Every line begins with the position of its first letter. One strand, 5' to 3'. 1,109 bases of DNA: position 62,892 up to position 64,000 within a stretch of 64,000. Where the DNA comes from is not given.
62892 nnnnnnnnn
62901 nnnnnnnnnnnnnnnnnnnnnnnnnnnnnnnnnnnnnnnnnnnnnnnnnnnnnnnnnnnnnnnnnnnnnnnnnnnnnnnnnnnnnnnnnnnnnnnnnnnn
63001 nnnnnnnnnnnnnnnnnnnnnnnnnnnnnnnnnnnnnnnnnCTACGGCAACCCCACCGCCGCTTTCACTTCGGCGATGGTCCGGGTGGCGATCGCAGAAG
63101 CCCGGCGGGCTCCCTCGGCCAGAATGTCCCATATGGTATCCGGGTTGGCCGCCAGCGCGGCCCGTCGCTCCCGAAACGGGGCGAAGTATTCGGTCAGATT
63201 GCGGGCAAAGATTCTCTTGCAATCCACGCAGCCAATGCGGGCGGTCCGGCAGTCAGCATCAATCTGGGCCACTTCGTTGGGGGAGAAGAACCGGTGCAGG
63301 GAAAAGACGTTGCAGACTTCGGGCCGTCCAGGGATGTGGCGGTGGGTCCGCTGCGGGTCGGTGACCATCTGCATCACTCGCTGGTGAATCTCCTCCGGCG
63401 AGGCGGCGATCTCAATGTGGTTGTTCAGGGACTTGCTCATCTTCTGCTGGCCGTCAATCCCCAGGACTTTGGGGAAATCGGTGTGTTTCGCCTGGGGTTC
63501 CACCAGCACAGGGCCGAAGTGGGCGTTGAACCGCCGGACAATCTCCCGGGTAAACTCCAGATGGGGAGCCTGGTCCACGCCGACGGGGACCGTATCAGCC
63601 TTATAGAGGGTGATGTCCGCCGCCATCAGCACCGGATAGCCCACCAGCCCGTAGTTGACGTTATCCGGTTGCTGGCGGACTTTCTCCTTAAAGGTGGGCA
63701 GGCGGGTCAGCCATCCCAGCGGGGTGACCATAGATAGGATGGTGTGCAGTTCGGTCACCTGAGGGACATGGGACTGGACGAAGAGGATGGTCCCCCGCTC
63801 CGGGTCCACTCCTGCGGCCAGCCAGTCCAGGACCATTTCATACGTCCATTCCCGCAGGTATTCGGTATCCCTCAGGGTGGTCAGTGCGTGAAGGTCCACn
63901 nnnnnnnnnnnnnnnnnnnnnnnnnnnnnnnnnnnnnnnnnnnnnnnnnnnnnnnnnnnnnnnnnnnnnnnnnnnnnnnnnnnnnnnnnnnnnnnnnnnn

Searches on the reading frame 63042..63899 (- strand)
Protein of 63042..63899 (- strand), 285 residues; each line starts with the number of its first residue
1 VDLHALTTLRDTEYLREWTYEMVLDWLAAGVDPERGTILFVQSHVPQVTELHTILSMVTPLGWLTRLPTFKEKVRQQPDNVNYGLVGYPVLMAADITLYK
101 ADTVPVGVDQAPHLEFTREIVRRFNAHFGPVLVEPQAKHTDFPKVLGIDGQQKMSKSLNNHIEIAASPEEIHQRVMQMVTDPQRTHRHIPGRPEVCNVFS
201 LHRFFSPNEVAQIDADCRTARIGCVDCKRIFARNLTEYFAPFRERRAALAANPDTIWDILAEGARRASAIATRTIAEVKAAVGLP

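Call 9: search_protein_families(library=pfam, proteins=[window:63042-63899:-], max_evalue=0.01)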
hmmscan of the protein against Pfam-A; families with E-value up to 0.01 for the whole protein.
window:63042-63899:- (285 aa): 1 family
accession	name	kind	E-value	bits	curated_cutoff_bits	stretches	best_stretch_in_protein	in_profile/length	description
PF00579.31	tRNA-synt_1b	-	3.2e-49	168.3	21.1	1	2-239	45-291/292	tRNA synthetases class I (W and Y)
